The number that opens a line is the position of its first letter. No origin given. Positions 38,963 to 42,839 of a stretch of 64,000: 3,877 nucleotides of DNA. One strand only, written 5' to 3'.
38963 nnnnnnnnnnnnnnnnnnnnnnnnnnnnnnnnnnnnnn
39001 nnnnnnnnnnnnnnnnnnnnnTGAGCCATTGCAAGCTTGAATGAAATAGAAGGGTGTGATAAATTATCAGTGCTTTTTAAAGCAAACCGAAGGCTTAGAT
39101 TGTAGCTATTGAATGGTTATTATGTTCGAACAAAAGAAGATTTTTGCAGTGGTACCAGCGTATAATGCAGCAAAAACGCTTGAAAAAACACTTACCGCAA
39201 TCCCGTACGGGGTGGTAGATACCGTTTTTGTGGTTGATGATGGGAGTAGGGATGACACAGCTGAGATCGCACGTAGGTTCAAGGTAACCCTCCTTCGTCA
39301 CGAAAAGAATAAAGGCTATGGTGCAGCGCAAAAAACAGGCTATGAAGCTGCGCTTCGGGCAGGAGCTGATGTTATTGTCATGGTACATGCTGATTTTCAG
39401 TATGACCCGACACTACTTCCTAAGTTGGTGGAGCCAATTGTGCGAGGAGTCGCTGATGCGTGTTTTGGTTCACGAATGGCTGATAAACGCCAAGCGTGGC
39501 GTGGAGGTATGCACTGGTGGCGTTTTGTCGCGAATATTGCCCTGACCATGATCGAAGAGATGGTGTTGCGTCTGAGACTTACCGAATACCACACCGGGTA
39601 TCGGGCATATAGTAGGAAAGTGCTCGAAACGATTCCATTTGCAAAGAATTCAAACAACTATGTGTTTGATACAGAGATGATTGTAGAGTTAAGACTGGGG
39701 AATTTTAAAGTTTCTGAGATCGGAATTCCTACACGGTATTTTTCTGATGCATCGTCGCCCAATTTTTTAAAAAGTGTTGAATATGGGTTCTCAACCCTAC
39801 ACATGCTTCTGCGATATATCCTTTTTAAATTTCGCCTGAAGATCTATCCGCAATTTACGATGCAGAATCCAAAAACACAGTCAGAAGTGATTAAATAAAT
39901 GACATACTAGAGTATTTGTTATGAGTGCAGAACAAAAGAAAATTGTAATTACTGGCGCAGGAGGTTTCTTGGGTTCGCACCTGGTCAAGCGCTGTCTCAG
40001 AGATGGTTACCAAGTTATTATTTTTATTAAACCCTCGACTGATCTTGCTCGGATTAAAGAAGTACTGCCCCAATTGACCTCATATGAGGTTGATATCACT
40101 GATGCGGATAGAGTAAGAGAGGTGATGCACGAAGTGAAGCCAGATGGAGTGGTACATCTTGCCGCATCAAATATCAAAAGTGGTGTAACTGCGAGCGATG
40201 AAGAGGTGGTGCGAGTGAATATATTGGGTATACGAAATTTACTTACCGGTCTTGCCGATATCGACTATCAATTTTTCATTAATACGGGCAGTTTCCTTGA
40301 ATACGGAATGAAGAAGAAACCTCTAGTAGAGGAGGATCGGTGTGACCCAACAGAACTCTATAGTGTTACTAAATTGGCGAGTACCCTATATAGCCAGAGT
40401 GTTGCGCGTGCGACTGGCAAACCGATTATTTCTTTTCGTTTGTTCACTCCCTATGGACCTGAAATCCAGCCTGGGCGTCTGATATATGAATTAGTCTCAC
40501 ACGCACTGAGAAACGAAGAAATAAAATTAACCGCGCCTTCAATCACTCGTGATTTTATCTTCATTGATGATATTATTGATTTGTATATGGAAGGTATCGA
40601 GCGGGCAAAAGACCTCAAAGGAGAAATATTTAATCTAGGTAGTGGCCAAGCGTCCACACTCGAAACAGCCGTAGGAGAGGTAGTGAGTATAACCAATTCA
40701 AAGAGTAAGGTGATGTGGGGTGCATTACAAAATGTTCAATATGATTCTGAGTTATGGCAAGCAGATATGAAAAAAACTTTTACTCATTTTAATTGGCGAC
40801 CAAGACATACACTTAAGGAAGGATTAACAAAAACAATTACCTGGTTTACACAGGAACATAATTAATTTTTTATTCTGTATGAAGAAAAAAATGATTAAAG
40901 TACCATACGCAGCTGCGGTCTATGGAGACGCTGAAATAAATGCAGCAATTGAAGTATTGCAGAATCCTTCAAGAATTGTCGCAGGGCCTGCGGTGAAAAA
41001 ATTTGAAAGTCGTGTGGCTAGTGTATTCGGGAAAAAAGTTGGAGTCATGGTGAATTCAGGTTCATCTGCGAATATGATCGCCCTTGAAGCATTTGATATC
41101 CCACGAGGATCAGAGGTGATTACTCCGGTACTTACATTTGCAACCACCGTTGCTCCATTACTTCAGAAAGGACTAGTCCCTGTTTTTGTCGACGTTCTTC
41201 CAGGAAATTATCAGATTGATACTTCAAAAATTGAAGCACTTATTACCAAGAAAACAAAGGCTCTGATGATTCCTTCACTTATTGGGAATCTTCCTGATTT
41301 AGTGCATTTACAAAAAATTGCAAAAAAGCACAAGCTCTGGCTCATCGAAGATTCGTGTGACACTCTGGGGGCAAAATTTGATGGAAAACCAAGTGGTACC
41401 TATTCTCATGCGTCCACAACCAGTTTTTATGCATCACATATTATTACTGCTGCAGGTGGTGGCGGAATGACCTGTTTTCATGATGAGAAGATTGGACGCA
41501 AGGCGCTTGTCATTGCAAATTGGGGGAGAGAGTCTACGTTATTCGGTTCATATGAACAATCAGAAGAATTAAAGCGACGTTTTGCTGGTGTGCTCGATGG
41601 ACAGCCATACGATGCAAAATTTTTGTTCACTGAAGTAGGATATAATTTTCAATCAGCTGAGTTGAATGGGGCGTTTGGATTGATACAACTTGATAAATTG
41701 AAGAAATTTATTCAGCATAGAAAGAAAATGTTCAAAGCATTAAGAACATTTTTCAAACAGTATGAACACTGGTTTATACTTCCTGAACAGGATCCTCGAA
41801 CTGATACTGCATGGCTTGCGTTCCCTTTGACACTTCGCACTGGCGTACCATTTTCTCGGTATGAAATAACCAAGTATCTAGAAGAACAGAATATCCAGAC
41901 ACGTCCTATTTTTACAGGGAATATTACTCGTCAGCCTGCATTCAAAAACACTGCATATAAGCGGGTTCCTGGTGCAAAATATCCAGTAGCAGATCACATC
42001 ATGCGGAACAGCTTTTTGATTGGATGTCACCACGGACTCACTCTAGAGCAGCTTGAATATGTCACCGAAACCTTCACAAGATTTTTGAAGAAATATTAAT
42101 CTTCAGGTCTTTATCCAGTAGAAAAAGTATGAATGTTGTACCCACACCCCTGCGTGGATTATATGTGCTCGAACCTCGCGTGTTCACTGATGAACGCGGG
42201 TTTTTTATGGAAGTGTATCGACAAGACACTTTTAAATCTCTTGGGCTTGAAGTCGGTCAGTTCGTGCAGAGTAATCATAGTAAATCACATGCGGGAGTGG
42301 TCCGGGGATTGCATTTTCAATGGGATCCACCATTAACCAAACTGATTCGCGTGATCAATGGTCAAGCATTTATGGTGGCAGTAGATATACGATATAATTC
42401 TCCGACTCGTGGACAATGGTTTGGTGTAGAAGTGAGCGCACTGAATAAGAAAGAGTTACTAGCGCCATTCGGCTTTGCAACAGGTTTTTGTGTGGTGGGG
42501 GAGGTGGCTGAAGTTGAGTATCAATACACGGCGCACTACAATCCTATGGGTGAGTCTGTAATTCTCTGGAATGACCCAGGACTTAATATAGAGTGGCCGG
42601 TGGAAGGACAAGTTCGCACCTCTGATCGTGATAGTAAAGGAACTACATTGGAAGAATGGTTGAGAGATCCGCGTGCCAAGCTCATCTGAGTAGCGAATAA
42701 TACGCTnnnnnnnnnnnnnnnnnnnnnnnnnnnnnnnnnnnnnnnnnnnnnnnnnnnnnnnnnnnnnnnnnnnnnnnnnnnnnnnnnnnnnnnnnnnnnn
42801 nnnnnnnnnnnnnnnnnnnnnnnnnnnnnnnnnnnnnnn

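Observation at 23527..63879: A ~40-kb surface-glycan island with at least three polyprenyl-phosphate-sugar synthase / GT-C transferase modules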

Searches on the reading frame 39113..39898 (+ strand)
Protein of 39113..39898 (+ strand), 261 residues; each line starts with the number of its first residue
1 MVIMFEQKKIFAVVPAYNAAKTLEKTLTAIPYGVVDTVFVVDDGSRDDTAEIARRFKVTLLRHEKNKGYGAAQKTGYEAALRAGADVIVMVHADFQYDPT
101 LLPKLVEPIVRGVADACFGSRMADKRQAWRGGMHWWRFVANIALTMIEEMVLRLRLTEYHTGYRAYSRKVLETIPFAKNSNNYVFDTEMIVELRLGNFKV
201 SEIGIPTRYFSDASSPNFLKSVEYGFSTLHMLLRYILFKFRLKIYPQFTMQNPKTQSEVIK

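Call 4: search_protein_families(library=pfam, proteins=[window:39113-39898:+], max_evalue=0.001)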
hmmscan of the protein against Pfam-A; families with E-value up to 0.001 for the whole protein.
window:39113-39898:+ (261 aa): 2 families
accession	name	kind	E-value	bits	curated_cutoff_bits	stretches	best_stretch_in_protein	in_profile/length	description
PF00535.33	Glycos_transf_2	-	1.4e-25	90.6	23.3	1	13-173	3-166/168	Glycosyl transferase family 2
PF13641.12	Glyco_tranf_2_3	-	3.2e-11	44.1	27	1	10-200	3-201/230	Glycosyltransferase like family 2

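Call 8: search_protein_families(library=ncbifam, proteins=[window:39113-39898:+], max_evalue=0.01)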
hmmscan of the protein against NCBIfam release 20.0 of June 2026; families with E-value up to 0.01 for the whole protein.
window:39113-39898:+ (261 aa): 17 families
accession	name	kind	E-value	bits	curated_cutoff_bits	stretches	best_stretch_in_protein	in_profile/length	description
NF058614.1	PPMAGASynPpgS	equivalog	6.7e-24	84.6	370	1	11-208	3-197/226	polyprenyl-phospho-N-acetylgalactosaminyl synthase PpgS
TIGR04182.1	glyco_TIGR04182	equivalog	5.7e-22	78.4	325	1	12-234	4-216/293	S-layer glycoprotein N-glycosyltransferase AglJ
NF041391.1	DPhHxTase_Halo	equivalog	5.4e-15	55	375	1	16-205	3-181/213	dolichyl-phosphate hexose transferase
TIGR04283.1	glyco_like_mftF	equivalog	1.2e-11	44.7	182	1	13-130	4-119/221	TIGR04283 family arsenosugar biosynthesis glycosyltransferase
TIGR03965.1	mycofact_glyco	equivalog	1e-10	41.1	280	1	8-117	74-191/467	mycofactocin biosynthesis glycosyltransferase MftF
NF010496.0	PRK13915.1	equivalog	1.8e-09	37.1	262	1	6-122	29-159/307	glucosyl-3-phosphoglycerate synthase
NF047588.1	GlcsyltransPgfSStrep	equivalog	3.2e-08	33.2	500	1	10-181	3-174/308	glycosyltransferase PgfS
NF041875.1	EPS_EpsD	equivalog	9.5e-08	31.8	370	1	13-119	4-114/325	exopolysaccharide biosynthesis glycosyltransferase EpsD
NF007482.0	PRK10073.1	equivalog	1.1e-07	31.2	423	1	6-108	4-109/334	glycosyltransferase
NF007986.1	PRK10714.1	equivalog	2.1e-07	30.3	529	1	8-174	6-172/316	undecaprenyl-phosphate 4-deoxy-4-formamido-L-arabinose transferase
TIGR03469.1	HpnB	hypoth_equivalog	3.5e-07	29.6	379.25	1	9-111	45-162/386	hopene-associated glycosyltransferase HpnB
TIGR03937.1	PgaC_IcaA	equivalog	4.4e-07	29.2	422.3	1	7-107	44-148/407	poly-beta-1,6-N-acetyl-D-glucosamine synthase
NF041865.1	EpsU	equivalog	5.8e-06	25.6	700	1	8-109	39-147/394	exopolysaccharide biosynthesis GT2 family glycosyltransferase EpsU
TIGR01556.1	rhamnosyltran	subfamily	4.9e-05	22.6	200.55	1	21-127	8-117/281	rhamnosyltransferase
TIGR04242.1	nodulat_NodC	equivalog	0.00024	20.2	550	1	12-129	52-177/395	chitooligosaccharide synthase NodC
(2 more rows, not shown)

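Call 74: search_solved_structures(query=window:39113-39898:+, max_evalue=0.001)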
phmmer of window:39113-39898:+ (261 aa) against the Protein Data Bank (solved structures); distinct sequences matched with E-value up to 0.001: 15.
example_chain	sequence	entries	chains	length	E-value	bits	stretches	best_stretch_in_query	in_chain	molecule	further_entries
5mlz_A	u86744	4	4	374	4.2e-13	52.7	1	4-127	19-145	Dolichol monophosphate mannose synthase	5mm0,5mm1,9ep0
2z87_A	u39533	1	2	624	3.1e-09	40.1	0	12-102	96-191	Chondroitin synthase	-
2z86_A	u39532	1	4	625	3.1e-09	40.1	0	12-102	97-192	Chondroitin synthase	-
9bhc_C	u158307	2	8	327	3.5e-05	26.8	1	8-174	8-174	Undecaprenyl-phosphate 4-deoxy-4-formamido-L-arabinose transferase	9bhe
8vxh_A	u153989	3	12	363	4.3e-05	26.5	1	8-174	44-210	Undecaprenyl-phosphate 4-deoxy-4-formamido-L-arabinose transferase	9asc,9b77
7pdo_A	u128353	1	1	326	7.7e-05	25.7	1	9-179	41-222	Glucosyl-3-phosphoglycerate synthase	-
7p5l_A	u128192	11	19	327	7.7e-05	25.7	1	9-179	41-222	Glucosyl-3-phosphoglycerate synthase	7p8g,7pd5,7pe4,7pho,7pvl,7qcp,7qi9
9hwj_A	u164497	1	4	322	9.9e-05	25.3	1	7-174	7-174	Undecaprenyl-phosphate 4-deoxy-4-formamido-L-arabinose transferase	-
9omh_A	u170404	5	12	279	0.00015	24.7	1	10-114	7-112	Glycosyltransferase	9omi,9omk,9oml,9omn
9omm_A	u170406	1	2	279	0.00015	24.7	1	10-114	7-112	Glycosyltransferase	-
9omj_A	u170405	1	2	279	0.00018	24.4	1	10-114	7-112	Glycosyltransferase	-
22ao_A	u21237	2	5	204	0.0002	24.3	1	12-102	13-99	GmaR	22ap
4y6n_A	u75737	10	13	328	0.00058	22.8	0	9-116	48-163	Glucosyl-3-phosphoglycerate synthase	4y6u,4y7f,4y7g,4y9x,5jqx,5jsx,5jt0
3e25_A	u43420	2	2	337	0.00063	22.7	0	9-116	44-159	Putative uncharacterized protein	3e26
4ddz_A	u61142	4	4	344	0.00067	22.6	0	9-116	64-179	GLUCOSYL-3-PHOSPHOGLYCERATE SYNTHASE (GpgS) | Glucosyl-3-phosphoglycerate synthase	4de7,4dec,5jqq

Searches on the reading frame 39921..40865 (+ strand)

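Call 4: search_protein_families(library=pfam, proteins=[window:39921-40865:+], max_evalue=0.001)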
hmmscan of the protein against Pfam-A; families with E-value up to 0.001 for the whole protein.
window:39921-40865:+ (314 aa): 9 families
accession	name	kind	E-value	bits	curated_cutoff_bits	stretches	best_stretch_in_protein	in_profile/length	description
PF01370.27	Epimerase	-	5.2e-42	144.3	20.9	1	8-240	1-240/240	NAD dependent epimerase/dehydratase family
PF16363.11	GDP_Man_Dehyd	-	3.7e-33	115.8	27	1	10-304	2-331/332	GDP-mannose 4,6 dehydratase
PF02719.21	Polysacc_synt_2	-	6.3e-17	62.1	20.2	1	8-262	1-251/293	Polysaccharide biosynthesis protein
PF04321.23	RmlD_sub_bind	-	1.5e-13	51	27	1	7-154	2-132/287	RmlD substrate binding domain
PF01073.25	3Beta_HSD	-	5.1e-11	42.6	22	1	9-134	1-128/280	3-beta hydroxysteroid dehydrogenase/isomerase family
PF00106.31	adh_short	-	2.3e-06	27.7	26.6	1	6-73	1-72/195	short chain dehydrogenase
PF08659.16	KR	-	3.8e-06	27.4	22.6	1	9-125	4-137/180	KR domain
PF13460.12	NAD_binding_10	-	6.1e-06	26.7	27.2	1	12-95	1-76/184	NAD(P)H-binding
PF07993.18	NAD_binding_4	-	4.2e-05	23.3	20.1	1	10-60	1-54/258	Male sterility protein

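Call 27: search_protein_families(library=ncbifam, proteins=[window:39921-40865:+], max_evalue=1e-10)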
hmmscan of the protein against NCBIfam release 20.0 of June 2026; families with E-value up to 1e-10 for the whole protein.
window:39921-40865:+ (314 aa): 12 families
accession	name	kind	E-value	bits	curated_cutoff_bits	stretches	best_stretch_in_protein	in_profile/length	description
TIGR01181.1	dTDP_gluc_dehyt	equivalog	1.2e-29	103.5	365.1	1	7-313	1-315/321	dTDP-glucose 4,6-dehydratase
TIGR04180.1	EDH_00030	hypoth_equivalog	8.4e-29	100.6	475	1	8-296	1-296/297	NAD-dependent 4,6-dehydratase LegB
TIGR01179.1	galE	equivalog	3.2e-27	95.3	262.3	1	7-181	1-180/332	UDP-glucose 4-epimerase GalE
TIGR02197.1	heptose_epim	equivalog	4.3e-22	78.7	274.6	1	8-310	1-314/316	ADP-glyceromanno-heptose 6-epimerase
TIGR02622.1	CDP_4_6_dhtase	equivalog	2.6e-18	66.3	278.45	1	4-311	3-332/352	CDP-glucose 4,6-dehydratase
NF007490.0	PRK10084.1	subfamily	4.9e-18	65.3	649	0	7-109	2-109/361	dTDP-glucose 4,6-dehydratase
NF007956.0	PRK10675.1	subfamily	6.9e-15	55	394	0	7-179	2-182/338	UDP-glucose 4-epimerase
TIGR01214.1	rmlD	equivalog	8.1e-15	54.7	224.05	1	7-156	1-133/285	dTDP-4-dehydrorhamnose reductase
NF011728.1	PRK15181.1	equivalog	2.9e-14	52.8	760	1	6-313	16-341/348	Vi polysaccharide biosynthesis UDP-N-acetylglucosaminuronic acid C-4 epimerase TviC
NF007582.0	PRK10217.1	equivalog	2.7e-13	49.8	698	1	6-310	2-332/355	dTDP-glucose 4,6-dehydratase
NF008360.0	PRK11150.1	equivalog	1.4e-12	47.5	452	1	8-311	2-308/310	ADP-glyceromanno-heptose 6-epimerase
NF047922.1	GDPFucSynFcl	equivalog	7e-12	45.4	500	0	5-313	2-305/308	GDP-L-fucose synthase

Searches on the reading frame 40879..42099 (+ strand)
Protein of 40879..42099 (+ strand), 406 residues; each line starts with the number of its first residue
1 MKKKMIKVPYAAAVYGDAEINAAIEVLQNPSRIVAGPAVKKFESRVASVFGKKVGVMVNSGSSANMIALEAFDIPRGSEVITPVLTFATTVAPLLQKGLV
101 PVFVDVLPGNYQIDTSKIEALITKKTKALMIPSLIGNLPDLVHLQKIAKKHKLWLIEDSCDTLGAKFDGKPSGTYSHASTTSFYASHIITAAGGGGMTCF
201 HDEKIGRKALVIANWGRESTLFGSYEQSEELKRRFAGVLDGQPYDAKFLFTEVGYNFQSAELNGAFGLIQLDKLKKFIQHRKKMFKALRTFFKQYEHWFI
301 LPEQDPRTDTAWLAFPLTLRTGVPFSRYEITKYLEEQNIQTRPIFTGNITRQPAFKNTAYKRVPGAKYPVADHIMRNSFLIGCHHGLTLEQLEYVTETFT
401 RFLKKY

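Call 4: search_protein_families(library=pfam, proteins=[window:40879-42099:+], max_evalue=0.001)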
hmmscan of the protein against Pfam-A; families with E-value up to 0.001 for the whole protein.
window:40879-42099:+ (406 aa): 5 families
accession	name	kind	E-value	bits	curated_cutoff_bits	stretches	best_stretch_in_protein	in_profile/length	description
PF01041.23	DegT_DnrJ_EryC1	-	2.8e-84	283.9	19.8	1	18-399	6-359/360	DegT/DnrJ/EryC1/StrS aminotransferase family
PF00155.27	Aminotran_1_2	-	1.4e-08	34.8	19.7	1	23-158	26-185/361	Aminotransferase class I and II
PF01053.26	Cys_Met_Meta_PP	-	1.3e-05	24.3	27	1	36-159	51-174/381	Cys/Met metabolism PLP-dependent enzyme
PF01212.27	Beta_elim_lyase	-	9.2e-05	22.3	27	1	36-126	31-122/288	Beta-eliminating lyase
PF00266.25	Aminotran_5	-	0.00052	19.5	21.5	0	41-163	47-180/371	Aminotransferase class-V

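Call 27: search_protein_families(library=ncbifam, proteins=[window:40879-42099:+], max_evalue=1e-10)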
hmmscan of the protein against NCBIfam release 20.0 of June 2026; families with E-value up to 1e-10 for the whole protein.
window:40879-42099:+ (406 aa): 7 families
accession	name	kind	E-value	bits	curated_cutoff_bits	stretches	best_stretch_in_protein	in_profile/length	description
NF011936.0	PRK15407.1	equivalog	3.8e-106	355.4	423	1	6-405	35-438/440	lipopolysaccharide biosynthesis protein RfbH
TIGR03588.1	PseC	equivalog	5.2e-56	190.2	423.5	1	8-402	2-379/380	UDP-4-amino-4,6-dideoxy-N-acetyl-beta-L-altrosamine transaminase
TIGR04181.1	NHT_00031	hypoth_equivalog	5e-51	173.6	420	2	35-218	28-226/359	LegC family aminotransferase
NF008687.0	PRK11706.1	equivalog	4.4e-38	131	375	1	8-341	2-316/375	dTDP-4-amino-4,6-dideoxygalactose transaminase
NF008658.2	PRK11658.1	equivalog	2.4e-34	118.6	631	1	9-346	6-325/379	UDP-4-amino-4-deoxy-L-arabinose aminotransferase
TIGR04427.1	PLP_DesI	equivalog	2.9e-31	108.9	650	1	33-218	48-230/390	dTDP-4-dehydro-6-deoxyglucose aminotransferase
TIGR02379.1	ECA_wecE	subfamily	4.8e-31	107.9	434.85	1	9-301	3-277/376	dTDP-4-amino-4,6-dideoxy-D-glucose transaminase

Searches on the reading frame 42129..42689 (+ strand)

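Call 4: search_protein_families(library=pfam, proteins=[window:42129-42689:+], max_evalue=0.001)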
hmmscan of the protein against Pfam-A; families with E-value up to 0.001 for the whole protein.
window:42129-42689:+ (186 aa): 1 family
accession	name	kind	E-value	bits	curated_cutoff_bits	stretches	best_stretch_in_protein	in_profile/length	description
PF00908.23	dTDP_sugar_isom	-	7.4e-57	192.2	27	1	6-176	2-168/168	dTDP-4-dehydrorhamnose 3,5-epimerase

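Call 27: search_protein_families(library=ncbifam, proteins=[window:42129-42689:+], max_evalue=1e-10)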
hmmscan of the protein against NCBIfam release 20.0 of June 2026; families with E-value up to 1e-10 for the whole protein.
window:42129-42689:+ (186 aa): 1 family
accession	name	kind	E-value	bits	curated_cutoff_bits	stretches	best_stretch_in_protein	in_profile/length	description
TIGR01221.1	rmlC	equivalog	1.6e-59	200.7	155.75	1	3-176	2-174/176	dTDP-4-dehydrorhamnose 3,5-epimerase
